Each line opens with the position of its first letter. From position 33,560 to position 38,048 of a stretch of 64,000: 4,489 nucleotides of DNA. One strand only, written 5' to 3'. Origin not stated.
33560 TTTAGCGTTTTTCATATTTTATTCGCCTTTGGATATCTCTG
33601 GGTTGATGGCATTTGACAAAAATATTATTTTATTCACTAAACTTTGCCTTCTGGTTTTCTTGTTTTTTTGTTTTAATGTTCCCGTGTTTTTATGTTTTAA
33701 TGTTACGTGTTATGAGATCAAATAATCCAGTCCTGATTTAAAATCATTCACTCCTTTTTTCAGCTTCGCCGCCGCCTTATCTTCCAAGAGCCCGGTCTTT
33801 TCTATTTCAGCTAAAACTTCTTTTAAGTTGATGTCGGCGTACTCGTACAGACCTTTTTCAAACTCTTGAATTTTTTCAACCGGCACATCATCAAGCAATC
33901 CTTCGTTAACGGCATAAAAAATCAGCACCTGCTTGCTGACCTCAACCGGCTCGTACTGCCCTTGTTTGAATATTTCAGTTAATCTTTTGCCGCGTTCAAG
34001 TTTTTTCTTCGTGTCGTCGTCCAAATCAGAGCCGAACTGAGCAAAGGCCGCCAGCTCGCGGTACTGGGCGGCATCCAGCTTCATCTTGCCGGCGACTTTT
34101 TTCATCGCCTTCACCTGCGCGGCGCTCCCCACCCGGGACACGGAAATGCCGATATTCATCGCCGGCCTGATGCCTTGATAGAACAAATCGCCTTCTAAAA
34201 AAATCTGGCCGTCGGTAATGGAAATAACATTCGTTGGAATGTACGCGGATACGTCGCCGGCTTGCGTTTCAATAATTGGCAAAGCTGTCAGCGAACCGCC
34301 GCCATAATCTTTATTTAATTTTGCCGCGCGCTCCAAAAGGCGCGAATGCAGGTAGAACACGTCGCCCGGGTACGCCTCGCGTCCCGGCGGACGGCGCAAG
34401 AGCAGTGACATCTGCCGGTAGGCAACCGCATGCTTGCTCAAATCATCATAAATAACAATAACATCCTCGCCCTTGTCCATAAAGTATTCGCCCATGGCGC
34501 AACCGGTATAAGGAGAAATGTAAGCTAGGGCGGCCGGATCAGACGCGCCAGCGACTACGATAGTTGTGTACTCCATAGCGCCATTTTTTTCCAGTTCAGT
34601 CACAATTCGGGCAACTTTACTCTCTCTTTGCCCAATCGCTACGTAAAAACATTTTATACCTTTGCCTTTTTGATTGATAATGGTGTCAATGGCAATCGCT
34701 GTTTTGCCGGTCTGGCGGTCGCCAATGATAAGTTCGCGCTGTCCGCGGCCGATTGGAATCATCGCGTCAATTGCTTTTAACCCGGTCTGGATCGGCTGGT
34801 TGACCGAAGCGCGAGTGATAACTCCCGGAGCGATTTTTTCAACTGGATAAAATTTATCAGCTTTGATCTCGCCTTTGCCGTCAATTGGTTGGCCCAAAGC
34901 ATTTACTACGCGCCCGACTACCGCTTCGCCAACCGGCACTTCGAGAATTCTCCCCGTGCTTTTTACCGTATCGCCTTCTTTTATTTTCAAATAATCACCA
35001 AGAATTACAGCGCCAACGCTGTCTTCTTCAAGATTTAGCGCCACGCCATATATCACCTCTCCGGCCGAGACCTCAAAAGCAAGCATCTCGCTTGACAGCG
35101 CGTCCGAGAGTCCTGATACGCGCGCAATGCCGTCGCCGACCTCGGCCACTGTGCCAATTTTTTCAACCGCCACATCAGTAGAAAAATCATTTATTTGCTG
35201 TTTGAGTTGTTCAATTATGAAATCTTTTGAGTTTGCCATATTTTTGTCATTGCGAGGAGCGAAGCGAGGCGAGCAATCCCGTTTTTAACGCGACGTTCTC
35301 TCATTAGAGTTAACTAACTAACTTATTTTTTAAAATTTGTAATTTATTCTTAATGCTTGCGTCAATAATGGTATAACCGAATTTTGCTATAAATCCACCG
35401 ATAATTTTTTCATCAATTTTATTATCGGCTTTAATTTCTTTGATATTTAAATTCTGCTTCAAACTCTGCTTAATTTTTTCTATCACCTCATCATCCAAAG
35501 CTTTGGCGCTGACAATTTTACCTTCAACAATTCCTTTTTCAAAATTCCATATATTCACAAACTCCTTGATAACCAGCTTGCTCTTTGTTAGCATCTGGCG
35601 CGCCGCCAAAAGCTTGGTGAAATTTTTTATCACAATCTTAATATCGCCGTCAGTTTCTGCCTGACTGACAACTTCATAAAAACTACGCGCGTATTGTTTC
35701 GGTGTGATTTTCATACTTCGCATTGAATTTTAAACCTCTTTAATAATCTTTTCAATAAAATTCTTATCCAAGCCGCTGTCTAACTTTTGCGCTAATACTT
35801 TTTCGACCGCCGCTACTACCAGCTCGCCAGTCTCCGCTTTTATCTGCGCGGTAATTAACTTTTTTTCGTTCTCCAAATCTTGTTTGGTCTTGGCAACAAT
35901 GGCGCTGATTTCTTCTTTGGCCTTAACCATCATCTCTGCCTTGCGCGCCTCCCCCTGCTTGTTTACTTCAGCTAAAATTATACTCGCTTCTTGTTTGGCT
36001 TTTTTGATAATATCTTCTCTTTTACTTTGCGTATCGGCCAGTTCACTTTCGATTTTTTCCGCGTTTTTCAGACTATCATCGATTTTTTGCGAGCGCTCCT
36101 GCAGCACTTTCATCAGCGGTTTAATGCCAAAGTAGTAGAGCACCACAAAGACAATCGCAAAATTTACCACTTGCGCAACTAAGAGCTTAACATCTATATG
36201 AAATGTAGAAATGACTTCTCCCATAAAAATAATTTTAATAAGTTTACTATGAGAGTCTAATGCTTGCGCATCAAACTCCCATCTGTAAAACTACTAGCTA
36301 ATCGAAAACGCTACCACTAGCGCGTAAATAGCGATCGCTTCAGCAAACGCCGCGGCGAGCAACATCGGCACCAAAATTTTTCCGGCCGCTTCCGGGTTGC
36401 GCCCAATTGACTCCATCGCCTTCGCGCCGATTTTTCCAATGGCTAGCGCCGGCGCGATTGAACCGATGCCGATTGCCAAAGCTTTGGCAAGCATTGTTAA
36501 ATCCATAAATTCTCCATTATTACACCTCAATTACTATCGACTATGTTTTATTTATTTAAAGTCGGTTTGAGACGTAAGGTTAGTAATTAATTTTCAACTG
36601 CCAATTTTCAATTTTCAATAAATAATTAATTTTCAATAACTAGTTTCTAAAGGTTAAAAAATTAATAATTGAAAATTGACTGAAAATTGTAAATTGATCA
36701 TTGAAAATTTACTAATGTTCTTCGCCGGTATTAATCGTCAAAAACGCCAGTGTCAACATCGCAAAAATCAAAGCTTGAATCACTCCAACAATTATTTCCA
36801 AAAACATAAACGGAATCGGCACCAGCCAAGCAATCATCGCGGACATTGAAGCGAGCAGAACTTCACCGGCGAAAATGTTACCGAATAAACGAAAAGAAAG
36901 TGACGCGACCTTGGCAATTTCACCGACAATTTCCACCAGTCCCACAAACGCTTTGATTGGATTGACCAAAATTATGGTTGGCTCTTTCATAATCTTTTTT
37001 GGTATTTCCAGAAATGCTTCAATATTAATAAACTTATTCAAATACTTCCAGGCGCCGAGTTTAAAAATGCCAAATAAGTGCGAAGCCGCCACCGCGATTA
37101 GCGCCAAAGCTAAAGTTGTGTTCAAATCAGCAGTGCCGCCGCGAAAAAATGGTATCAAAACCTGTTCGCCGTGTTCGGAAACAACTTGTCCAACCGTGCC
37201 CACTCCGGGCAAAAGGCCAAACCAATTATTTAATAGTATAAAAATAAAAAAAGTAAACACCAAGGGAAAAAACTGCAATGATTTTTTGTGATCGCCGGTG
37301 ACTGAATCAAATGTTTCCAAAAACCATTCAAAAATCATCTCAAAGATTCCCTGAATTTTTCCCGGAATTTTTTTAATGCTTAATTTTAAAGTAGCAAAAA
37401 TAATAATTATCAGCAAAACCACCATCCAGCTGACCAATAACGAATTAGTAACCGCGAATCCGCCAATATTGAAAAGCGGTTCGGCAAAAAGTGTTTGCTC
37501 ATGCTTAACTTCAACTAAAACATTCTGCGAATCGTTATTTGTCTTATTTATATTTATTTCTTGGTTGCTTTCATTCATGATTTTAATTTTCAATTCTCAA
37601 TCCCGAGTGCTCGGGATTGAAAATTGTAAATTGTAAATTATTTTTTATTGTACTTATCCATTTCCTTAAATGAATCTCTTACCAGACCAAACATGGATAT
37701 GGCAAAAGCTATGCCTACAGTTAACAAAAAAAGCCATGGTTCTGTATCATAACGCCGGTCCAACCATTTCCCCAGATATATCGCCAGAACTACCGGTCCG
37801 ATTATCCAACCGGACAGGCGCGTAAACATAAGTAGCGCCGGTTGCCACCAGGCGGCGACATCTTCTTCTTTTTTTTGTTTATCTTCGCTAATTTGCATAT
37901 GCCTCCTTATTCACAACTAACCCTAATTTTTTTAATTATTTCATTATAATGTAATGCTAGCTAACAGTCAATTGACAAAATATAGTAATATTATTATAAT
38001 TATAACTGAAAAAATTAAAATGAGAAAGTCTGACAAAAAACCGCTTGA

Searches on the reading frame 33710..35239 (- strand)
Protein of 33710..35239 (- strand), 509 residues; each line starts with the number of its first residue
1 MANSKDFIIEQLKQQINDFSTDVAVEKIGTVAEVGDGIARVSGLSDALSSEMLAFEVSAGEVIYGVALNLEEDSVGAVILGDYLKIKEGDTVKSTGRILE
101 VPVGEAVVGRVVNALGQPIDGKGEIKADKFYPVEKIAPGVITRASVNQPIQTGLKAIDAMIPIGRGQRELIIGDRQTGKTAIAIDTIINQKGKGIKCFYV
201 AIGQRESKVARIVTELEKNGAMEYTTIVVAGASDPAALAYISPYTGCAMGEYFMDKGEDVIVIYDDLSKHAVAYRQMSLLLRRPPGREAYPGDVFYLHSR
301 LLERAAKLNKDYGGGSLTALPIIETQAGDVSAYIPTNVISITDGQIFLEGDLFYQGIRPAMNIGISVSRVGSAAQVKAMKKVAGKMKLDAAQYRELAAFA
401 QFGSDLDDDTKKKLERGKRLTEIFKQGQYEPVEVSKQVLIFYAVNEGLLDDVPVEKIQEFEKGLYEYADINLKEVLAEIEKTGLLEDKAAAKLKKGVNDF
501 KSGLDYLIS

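Call 3: search_protein_families(library=pfam, proteins=[window:33710-35239:-], max_evalue=0.01)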
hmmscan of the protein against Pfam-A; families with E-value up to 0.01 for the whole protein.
window:33710-35239:- (509 aa): 4 families
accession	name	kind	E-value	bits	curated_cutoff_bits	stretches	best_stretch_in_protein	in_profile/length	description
PF00006.31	ATP-synt_ab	-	9.7e-83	277.4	29.5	1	153-368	1-213/213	ATP synthase alpha/beta family, nucleotide-binding domain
PF00306.32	ATP-synt_ab_C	-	8.1e-48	162.4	27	1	375-500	1-126/126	ATP synthase alpha/beta chain, C terminal domain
PF02874.29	ATP-synt_ab_N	-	4.2e-15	56.4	20.9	1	25-96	2-69/69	ATP synthase alpha/beta family, beta-barrel domain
PF06745.19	ATPase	-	0.00034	20.5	26.6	1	150-216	1-70/231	KaiC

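Call 18: find_encoding_contigs(protein=window:33710-35239:-, flank=6000, max_places=10)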
Protein window:33710-35239:- (509 aa): no gene with exactly this product is on record in the collection.

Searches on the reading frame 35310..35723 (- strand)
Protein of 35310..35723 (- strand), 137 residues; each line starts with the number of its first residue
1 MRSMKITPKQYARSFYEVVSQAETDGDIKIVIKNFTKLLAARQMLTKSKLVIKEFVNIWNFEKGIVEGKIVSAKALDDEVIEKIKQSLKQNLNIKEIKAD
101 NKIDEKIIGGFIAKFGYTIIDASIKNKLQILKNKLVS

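Call 3: search_protein_families(library=pfam, proteins=[window:35310-35723:-], max_evalue=0.01)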
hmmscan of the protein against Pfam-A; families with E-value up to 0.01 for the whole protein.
window:35310-35723:- (137 aa): 1 family
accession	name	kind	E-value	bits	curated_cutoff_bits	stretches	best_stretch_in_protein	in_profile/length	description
PF00213.23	OSCP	-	3.1e-24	86.4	22.3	1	20-135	58-172/172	ATP synthase delta (OSCP) subunit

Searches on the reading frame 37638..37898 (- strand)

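Call 3: search_protein_families(library=pfam, proteins=[window:37638-37898:-], max_evalue=0.01)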
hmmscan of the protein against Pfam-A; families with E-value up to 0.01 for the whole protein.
window:37638-37898:- (86 aa): 1 family
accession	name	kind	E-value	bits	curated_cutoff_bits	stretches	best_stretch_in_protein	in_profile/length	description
PF09527.15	ATPase_gene1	-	1.6e-10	41.3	26.6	1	22-74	1-53/54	Putative F0F1-ATPase subunit Ca2+/Mg2+ transporter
